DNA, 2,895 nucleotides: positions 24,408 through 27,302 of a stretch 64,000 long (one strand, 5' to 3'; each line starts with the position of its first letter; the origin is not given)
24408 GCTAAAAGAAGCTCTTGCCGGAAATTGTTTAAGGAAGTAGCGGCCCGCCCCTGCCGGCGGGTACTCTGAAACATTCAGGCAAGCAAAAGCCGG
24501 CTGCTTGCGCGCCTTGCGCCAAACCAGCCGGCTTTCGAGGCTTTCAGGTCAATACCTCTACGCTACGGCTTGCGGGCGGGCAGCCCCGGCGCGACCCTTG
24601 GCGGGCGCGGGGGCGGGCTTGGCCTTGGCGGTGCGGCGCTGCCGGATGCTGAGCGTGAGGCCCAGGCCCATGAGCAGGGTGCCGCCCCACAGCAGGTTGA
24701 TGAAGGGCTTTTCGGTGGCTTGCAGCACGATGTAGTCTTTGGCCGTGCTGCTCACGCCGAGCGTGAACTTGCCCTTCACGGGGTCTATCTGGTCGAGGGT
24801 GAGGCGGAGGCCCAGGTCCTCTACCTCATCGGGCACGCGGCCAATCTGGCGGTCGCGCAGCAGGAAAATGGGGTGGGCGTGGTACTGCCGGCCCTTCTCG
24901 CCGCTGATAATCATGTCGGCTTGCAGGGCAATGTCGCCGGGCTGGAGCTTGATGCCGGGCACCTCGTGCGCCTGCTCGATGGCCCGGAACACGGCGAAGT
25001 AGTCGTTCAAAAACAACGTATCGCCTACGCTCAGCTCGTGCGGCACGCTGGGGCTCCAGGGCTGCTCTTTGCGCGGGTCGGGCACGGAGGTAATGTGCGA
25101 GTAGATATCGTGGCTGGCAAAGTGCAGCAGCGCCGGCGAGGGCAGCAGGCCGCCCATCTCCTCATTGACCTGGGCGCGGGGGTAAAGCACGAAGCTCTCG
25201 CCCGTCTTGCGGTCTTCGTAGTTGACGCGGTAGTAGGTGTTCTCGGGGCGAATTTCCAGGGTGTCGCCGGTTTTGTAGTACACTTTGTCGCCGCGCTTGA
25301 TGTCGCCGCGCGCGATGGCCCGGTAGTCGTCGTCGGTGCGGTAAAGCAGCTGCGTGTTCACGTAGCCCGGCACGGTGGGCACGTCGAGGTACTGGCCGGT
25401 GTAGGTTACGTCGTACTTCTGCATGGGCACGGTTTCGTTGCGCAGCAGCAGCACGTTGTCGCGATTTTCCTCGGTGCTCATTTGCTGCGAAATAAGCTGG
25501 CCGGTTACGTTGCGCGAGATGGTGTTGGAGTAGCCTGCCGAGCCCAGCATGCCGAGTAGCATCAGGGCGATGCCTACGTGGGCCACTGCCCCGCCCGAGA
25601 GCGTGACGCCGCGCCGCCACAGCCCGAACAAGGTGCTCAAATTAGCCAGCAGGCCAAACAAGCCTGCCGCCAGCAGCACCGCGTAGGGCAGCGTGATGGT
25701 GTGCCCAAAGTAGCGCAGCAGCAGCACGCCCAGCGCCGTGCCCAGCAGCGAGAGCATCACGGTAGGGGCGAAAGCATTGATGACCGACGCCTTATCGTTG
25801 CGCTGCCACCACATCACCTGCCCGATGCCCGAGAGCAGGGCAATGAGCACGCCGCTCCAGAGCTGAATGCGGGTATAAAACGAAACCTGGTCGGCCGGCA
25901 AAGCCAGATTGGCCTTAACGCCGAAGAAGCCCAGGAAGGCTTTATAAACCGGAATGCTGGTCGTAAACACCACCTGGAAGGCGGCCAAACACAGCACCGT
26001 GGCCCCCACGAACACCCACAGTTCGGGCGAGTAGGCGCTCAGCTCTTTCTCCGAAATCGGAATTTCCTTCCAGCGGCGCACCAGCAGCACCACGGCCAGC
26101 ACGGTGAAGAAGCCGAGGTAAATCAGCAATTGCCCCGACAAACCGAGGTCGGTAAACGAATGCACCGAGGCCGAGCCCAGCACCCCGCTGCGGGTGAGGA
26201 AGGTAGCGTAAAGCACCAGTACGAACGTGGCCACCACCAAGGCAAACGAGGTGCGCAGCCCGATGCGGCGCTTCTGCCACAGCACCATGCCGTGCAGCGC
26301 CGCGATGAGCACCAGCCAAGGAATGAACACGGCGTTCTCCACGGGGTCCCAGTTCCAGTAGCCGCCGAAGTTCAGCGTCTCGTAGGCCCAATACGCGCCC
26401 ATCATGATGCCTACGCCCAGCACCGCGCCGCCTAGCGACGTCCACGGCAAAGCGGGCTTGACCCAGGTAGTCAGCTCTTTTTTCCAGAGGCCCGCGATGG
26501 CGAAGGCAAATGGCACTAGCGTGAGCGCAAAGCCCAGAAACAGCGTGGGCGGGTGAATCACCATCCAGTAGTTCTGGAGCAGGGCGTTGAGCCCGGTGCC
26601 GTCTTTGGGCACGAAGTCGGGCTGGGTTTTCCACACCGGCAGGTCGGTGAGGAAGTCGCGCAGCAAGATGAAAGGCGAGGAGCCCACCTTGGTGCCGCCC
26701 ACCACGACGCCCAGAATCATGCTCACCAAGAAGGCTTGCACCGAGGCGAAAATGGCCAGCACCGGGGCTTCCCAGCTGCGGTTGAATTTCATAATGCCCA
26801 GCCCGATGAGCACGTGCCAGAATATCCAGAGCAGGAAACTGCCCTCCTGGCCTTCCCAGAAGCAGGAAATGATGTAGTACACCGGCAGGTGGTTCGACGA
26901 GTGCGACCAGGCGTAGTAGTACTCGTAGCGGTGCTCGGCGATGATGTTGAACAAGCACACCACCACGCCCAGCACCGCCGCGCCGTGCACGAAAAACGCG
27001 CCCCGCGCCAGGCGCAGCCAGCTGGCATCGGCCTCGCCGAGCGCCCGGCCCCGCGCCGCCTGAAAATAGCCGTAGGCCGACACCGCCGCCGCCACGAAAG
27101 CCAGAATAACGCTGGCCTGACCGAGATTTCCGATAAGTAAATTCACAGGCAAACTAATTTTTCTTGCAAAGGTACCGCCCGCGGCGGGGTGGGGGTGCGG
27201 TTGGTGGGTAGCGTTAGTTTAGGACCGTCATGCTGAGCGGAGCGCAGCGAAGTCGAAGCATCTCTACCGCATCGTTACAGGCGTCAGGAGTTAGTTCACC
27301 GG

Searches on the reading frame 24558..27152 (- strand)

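Call 79: search_protein_families(library=pfam, proteins=[window:24558-27152:-], max_evalue=0.00001)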
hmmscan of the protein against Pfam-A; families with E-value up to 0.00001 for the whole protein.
window:24558-27152:- (864 aa): 1 family
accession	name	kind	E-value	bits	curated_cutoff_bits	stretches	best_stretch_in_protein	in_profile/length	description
PF01578.25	Cytochrom_C_asm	-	7.1e-27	94.9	29.9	1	102-322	4-206/212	Cytochrome C assembly protein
